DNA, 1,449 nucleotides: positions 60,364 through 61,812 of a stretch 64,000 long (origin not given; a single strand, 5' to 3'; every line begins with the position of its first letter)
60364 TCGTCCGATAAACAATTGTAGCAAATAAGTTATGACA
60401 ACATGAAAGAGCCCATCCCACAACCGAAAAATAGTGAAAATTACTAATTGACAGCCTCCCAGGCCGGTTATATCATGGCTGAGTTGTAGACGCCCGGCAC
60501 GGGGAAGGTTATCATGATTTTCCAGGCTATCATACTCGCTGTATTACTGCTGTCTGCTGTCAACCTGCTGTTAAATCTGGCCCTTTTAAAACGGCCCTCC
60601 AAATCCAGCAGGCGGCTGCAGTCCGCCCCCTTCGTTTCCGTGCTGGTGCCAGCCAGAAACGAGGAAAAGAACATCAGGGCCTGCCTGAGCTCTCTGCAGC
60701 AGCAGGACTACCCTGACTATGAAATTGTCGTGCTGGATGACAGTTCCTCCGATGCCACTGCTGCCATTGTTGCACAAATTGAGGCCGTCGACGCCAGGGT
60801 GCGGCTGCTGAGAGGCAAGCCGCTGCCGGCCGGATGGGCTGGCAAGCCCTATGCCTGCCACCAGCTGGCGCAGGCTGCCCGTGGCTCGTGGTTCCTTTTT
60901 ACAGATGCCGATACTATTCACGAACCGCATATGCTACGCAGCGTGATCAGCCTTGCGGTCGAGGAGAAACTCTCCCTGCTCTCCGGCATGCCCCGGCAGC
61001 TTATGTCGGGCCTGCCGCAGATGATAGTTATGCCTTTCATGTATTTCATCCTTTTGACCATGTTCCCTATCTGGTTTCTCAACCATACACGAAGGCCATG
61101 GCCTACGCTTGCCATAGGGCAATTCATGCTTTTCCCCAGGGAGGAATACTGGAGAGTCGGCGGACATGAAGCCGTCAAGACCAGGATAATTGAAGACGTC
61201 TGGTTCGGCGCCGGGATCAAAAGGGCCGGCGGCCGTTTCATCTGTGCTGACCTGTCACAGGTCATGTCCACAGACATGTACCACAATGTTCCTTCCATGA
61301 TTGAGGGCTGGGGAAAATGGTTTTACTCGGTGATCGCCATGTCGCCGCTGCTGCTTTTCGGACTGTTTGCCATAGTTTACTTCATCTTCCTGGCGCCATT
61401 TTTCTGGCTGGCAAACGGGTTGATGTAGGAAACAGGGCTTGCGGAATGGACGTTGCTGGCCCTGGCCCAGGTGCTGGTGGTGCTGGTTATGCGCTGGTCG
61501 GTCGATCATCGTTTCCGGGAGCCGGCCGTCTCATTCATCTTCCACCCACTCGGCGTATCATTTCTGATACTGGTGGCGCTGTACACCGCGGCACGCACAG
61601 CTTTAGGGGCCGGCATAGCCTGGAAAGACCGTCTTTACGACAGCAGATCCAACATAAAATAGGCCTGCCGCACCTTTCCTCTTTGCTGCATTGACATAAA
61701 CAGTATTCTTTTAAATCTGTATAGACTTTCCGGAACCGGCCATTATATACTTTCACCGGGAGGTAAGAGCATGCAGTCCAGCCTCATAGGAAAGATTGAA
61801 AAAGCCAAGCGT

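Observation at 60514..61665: GT2 glycosyltransferase ORF interrupted by a single in-frame TAG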

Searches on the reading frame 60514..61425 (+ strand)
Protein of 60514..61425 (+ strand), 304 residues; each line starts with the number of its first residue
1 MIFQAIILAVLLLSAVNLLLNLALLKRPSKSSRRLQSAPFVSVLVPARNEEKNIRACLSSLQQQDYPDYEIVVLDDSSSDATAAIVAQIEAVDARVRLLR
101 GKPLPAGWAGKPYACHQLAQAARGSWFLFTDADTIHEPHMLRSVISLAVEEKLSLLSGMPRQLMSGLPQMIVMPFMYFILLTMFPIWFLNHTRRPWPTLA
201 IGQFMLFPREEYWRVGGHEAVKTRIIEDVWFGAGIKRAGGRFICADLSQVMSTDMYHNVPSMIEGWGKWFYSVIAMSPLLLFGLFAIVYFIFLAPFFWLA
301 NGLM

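Call 5: search_protein_families(library=pfam, proteins=[window:60514-61425:+], max_evalue=0.01)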
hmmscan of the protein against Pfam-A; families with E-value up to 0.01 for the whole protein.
window:60514-61425:+ (304 aa): 5 families
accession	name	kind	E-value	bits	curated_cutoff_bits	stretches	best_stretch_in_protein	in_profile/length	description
PF00535.33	Glycos_transf_2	-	3.8e-25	89.2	23.3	1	42-155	1-110/168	Glycosyl transferase family 2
PF13641.12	Glyco_tranf_2_3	-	2e-17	64.4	27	1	41-244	3-203/230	Glycosyltransferase like family 2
PF13506.12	Glyco_transf_21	-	3.9e-13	49.7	21.7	1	106-260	13-163/174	Glycosyl transferase family 21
PF10111.15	Glyco_tranf_2_2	-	5.8e-06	26.4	27.3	1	42-154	1-112/276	Glycosyltransferase like family 2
PF13704.12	Glyco_tranf_2_4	-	0.00045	21.1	27.5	1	48-133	1-81/98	Glycosyl transferase family 2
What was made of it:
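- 60514..61425 (+): N-terminal 304 codons of the GT2 gene: N-terminal TM helix, GT-A catalytic domain and the first C-terminal TM helix. Pfam PF00535 at 89.2 bits (call 5).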

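Call 8: find_encoding_contigs(protein=window:60514-61425:+, flank=5000, max_places=10)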
Protein window:60514-61425:+ (304 aa): 9 contigs read that carry it; 3 places shown.
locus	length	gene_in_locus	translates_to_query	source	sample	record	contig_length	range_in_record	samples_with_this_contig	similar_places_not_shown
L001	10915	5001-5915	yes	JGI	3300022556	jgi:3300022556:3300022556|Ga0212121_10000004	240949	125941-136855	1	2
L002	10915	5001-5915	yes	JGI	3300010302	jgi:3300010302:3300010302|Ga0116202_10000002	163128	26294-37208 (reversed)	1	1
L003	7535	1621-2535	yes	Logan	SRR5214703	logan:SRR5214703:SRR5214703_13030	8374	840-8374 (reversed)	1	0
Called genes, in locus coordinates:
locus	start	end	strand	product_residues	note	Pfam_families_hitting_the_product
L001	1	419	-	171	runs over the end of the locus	PF13302:Acetyltransf_3, PF00583:Acetyltransf_1, PF13523:Acetyltransf_8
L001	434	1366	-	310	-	PF12717:Cnd1 (faint), PF02985:HEAT (faint), PF13646:HEAT_2 (weak), PF13513:HEAT_EZ (faint), PF05004:IFRD (faint), PF23271:HEAT_GCN1 (faint), PF00514:Arm (faint), PF13646:HEAT_2, +1 more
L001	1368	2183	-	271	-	PF09754:PAC2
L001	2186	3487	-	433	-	PF01523:PmbA_TldD_1st (weak), PF19289:PmbA_TldD_3rd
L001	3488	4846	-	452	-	PF01523:PmbA_TldD_1st, PF19290:PmbA_TldD_2nd, PF19289:PmbA_TldD_3rd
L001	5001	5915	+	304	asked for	PF13506:Glyco_transf_21, PF13641:Glyco_tranf_2_3, PF00535:Glycos_transf_2, PF10111:Glyco_tranf_2_2 (weak)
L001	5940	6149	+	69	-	-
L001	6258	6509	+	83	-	-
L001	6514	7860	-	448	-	PF08245:Mur_ligase_M, PF02875:Mur_ligase_C, PF27239:FOL3_C (weak)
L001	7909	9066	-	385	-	PF13506:Glyco_transf_21, PF00535:Glycos_transf_2, PF10111:Glyco_tranf_2_2 (weak), PF13641:Glyco_tranf_2_3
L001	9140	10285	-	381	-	PF13506:Glyco_transf_21, PF00535:Glycos_transf_2, PF13641:Glyco_tranf_2_3, PF13632:Glyco_trans_2_3 (weak)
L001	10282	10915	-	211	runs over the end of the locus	PF02660:G3P_acyltransf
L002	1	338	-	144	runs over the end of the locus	PF00583:Acetyltransf_1, PF13302:Acetyltransf_3, PF13523:Acetyltransf_8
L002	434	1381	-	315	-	PF12717:Cnd1 (faint), PF23271:HEAT_GCN1 (faint), PF02985:HEAT (faint), PF13646:HEAT_2 (weak), PF13513:HEAT_EZ (faint), PF05004:IFRD (faint), PF00514:Arm (faint), PF13646:HEAT_2, +1 more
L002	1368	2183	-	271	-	PF09754:PAC2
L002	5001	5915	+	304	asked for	PF13506:Glyco_transf_21, PF13641:Glyco_tranf_2_3, PF00535:Glycos_transf_2, PF10111:Glyco_tranf_2_2 (weak)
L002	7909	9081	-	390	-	PF13506:Glyco_transf_21, PF13641:Glyco_tranf_2_3, PF00535:Glycos_transf_2, PF10111:Glyco_tranf_2_2 (weak)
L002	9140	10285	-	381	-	PF13506:Glyco_transf_21, PF00535:Glycos_transf_2, PF13641:Glyco_tranf_2_3, PF13632:Glyco_trans_2_3 (weak)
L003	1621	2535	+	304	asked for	PF13506:Glyco_transf_21, PF13641:Glyco_tranf_2_3, PF00535:Glycos_transf_2, PF10111:Glyco_tranf_2_2 (weak)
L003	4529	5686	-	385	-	PF13506:Glyco_transf_21, PF00535:Glycos_transf_2, PF10111:Glyco_tranf_2_2 (weak), PF13641:Glyco_tranf_2_3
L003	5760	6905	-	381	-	PF13506:Glyco_transf_21, PF00535:Glycos_transf_2, PF13641:Glyco_tranf_2_3, PF13632:Glyco_trans_2_3 (weak)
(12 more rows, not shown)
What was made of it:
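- The exact 304-aa product is on 9 contigs from NCBI, JGI, ENA and Logan (call 8).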

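Call 17: find_related_loci(query=window:60514-61425:+, collection=genome_contigs, flank=10000)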
Query window:60514-61425:+ (304 aa) in genome_contigs; peptide patterns used: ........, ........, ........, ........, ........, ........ (x = any residue, [..] = any of these).
74 stretches matched a pattern; 21 encode a relative of the query (tblastn E <= 1e-3); 21 distinct loci.
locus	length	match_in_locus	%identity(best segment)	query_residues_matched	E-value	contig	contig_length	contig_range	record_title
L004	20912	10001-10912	71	1-304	4e-145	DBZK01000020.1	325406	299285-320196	MAG TPA_asm: Dehalococcoidia bacterium UBA1162 UBA1162_contig_42616, whole genome shotgun sequence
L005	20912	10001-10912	71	1-304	7e-143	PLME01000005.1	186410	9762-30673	MAG: Dehalococcoidia bacterium isolate fen_1075 73.20120800_E3S.24_contig_222, whole genome shotgun sequence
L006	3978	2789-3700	67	1-304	2e-145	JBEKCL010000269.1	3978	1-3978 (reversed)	MAG: Dehalococcoidia bacterium isolate SPRUCE 159 SPRUCE_159_269, whole genome shotgun sequence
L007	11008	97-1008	71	1-304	2e-141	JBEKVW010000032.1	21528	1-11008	MAG: Dehalococcoidia bacterium isolate SPRUCE 613 SPRUCE_613_32, whole genome shotgun sequence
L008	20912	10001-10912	71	1-304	2e-141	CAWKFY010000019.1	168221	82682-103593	MAG: uncultured Chloroflexia bacterium isolate MFD04492.bin.2.15 genome assembly, contig: contig_40911, whole genome sho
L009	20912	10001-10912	68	1-304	1e-137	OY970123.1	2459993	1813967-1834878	MAG: uncultured Chloroflexia bacterium isolate MFD01476.bin.c.5 genome assembly, chromosome: 1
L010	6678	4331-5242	67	1-304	3e-136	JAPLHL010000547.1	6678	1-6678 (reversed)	MAG: Chloroflexota bacterium isolate LacPavin_0920_SED4_MAG_48_8 LacPavin_0920_SED4_scaffold_2171171, whole genome shotg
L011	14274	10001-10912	70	1-304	1e-134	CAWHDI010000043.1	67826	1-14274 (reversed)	MAG: uncultured Chloroflexia bacterium isolate MFD03726.bin.2.168 genome assembly, contig: contig_83673, whole genome sh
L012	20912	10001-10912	65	1-304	1e-134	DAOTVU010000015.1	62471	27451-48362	MAG TPA_asm: Dehalococcoidia bacterium isolate H111_81 k127_1520548, whole genome shotgun sequence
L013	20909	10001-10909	56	1-303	2e-118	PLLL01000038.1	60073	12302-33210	MAG: Dehalococcoidia bacterium isolate fen_1078 73.20120800_E3X.37_contig_6379, whole genome shotgun sequence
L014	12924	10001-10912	54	1-304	4e-115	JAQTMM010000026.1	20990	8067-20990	MAG: Dehalococcoidales bacterium isolate STA_40 NODE_4776_length_20990_cov_10.790874_Sandtown_A, whole genome shotgun se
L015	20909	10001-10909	57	1-303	1e-111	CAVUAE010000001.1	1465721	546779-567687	MAG: uncultured Chloroflexia bacterium isolate MFD04408.bin.1.100 genome assembly, contig: contig_23294, whole genome sh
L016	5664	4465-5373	57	1-303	1e-110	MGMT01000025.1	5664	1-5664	MAG: Chloroflexi bacterium RBG_13_51_52 RBG_13_scaffold_15823, whole genome shotgun sequence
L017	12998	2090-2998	58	1-303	2e-110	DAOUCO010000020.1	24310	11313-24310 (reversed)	MAG TPA_asm: Dehalococcoidales bacterium isolate H81_827 73562, whole genome shotgun sequence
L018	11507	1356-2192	56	25-303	2e-104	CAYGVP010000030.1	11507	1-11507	MAG TPA_asm: uncultured Dehalococcoidaceae bacterium isolate ERP119294_co1_343 genome assembly, contig: NODE_7607_length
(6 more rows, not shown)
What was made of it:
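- Tried and rejected: The genome collection gave the same result (call 17).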

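Call 21: find_related_loci(query=window:60514-61425:+, collection=metagenome_contigs, flank=3000)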
Query window:60514-61425:+ (304 aa) in metagenome_contigs; peptide patterns used: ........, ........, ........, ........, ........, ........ (x = any residue, [..] = any of these).
94 stretches matched a pattern; 13 encode a relative of the query (tblastn E <= 1e-3); 13 distinct loci.
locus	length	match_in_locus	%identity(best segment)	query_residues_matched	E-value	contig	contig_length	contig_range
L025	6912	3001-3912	71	1-304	7e-146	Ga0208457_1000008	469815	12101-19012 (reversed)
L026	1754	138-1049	68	1-304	1e-154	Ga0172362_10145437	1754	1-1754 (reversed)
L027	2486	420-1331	68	1-304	2e-151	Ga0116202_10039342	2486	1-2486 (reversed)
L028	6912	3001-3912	68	1-304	4e-143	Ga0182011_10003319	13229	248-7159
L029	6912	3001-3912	71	1-304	3e-142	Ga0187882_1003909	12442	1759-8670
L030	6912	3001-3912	65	1-304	4e-135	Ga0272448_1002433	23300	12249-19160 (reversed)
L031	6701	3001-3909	55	1-302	3e-119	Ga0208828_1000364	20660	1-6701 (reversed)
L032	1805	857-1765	57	1-303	1e-126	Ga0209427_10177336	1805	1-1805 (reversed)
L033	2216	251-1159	59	1-303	4e-121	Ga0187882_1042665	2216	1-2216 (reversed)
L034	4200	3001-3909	57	1-303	2e-111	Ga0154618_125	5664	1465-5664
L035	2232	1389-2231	60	1-281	5e-116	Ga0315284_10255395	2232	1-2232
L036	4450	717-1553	55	25-303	1e-109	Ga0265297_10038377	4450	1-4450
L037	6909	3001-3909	55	1-303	8e-112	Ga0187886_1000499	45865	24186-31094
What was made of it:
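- Tried and rejected: A protein-guided scan of metagenome contigs found no relative closer than 71% (call 21).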

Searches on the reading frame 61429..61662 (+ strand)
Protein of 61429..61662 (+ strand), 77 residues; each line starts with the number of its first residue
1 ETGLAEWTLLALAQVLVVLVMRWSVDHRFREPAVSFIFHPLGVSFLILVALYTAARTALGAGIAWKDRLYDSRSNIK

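Call 5: search_protein_families(library=pfam, proteins=[window:61429-61662:+], max_evalue=0.01)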
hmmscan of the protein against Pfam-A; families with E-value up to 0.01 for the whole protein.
window:61429-61662:+ (77 aa): 0 families

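Call 16: list_cluster_members(proteins=[P0001, window:61453-61659:+, window:61771-62019:+, P0003, P0004, P0002])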
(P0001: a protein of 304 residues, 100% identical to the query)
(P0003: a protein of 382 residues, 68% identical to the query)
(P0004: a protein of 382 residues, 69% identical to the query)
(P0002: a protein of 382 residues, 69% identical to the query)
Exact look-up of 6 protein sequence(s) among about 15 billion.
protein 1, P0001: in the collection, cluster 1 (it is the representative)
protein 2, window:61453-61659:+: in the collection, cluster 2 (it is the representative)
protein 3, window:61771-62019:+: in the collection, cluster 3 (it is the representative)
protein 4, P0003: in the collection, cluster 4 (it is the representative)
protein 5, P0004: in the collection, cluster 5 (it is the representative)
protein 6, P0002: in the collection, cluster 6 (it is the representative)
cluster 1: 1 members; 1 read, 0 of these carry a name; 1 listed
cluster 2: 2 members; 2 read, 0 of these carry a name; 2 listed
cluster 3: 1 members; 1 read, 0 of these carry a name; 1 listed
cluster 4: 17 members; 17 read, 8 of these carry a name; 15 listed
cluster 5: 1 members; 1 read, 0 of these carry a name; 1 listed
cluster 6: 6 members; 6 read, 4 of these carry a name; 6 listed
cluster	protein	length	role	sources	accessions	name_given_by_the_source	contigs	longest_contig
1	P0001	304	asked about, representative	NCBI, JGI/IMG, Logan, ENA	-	-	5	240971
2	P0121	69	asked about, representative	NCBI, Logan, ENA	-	-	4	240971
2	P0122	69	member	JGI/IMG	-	-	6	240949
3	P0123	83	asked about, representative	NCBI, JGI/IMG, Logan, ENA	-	-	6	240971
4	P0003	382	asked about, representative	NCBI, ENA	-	-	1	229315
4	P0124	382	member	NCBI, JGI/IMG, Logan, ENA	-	chlorobactene glucosyltransferase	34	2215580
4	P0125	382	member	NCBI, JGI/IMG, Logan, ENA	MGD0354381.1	MAG: glycosyltransferase [Dehalococcoidia bacterium] | chlorobactene glucosyltransferase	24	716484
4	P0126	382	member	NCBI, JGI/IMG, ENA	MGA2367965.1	MAG: glycosyltransferase [Dehalococcoidia bacterium] | chlorobactene glucosyltransferase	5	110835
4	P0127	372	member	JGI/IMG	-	chlorobactene glucosyltransferase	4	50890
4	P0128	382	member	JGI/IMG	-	chlorobactene glucosyltransferase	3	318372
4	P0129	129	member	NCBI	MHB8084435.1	MAG: hypothetical protein ACYDHZ_01230, partial [Dehalococcoidia bacterium]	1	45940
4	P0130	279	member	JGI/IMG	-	chlorobactene glucosyltransferase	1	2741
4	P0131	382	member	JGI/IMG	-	chlorobactene glucosyltransferase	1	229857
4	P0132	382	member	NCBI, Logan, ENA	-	-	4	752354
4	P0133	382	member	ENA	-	-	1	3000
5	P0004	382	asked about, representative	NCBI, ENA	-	-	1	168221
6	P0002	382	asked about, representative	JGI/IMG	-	chlorobactene glucosyltransferase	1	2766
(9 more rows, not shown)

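Call 61: search_protein_representatives(protein=window:61429-61659:+)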
Query: 77 residues. Proteins with E-value up to 0.001 (for the whole library): 57; up to 1e-10: 20; up to 1e-30: 0. The best 57 are listed.
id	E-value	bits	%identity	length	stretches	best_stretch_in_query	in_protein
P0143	1.4e-18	82.2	56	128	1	5-77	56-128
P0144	2.7e-16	74.9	49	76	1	7-75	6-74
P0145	1.5e-15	72.6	48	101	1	6-76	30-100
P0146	3.1e-14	68.4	39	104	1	6-75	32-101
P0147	1.2e-13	66.5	49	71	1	9-77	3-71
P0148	1.4e-13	66.4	44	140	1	6-75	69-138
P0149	2.9e-13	65.3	42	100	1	6-76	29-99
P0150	3.6e-13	65.0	45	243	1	10-76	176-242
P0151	6.3e-13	64.3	42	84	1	6-76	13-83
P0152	6.6e-13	64.2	47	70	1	11-76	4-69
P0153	7.1e-13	64.1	46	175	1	5-76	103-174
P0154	3.0e-12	62.1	44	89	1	5-72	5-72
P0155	6.0e-12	61.2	40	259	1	7-73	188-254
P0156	6.4e-12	61.1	52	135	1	9-75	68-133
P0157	7.2e-12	60.9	45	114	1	6-76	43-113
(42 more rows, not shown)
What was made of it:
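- Tried and rejected: An exhaustive search with the 77-aa C-terminal segment returned many short proteins that looked like possible stand-alone modules (call 61).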

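Call 63: find_encoding_contigs(protein=P0147, flank=3000, max_places=3)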
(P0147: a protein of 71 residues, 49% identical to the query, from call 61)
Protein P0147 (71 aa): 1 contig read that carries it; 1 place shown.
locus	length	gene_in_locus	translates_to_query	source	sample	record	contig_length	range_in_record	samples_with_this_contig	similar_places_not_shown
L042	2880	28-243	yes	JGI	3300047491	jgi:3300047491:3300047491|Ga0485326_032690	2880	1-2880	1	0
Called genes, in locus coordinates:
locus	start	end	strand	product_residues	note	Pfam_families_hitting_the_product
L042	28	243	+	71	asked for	-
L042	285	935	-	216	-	PF00440:TetR_N, PF08361:TetR_C_2 (faint), PF08359:TetR_C_4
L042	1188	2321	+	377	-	PF02771:Acyl-CoA_dh_N, PF02770:Acyl-CoA_dh_M, PF00441:Acyl-CoA_dh_1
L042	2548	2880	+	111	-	?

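Call 64: find_encoding_contigs(protein=P0152, flank=3000, max_places=3)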
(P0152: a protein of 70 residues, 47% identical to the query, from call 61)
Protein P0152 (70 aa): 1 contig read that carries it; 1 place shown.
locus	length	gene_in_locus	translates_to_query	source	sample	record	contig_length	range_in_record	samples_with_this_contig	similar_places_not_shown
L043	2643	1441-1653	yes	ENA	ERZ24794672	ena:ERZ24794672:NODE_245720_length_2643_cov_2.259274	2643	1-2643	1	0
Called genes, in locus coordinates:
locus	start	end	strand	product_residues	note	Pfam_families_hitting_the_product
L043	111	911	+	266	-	-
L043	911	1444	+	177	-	PF00512:HisKA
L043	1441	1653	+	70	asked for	-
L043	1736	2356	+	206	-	-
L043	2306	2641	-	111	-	?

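Call 65: find_encoding_contigs(protein=P0154, flank=3000, max_places=3)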
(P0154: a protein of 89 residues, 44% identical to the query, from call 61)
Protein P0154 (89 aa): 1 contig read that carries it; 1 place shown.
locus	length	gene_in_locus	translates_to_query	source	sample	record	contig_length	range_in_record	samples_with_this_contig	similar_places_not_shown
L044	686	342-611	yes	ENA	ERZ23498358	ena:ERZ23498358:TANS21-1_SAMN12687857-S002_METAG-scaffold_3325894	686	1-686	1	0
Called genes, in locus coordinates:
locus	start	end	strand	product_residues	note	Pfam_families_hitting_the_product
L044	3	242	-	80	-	?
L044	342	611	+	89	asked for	-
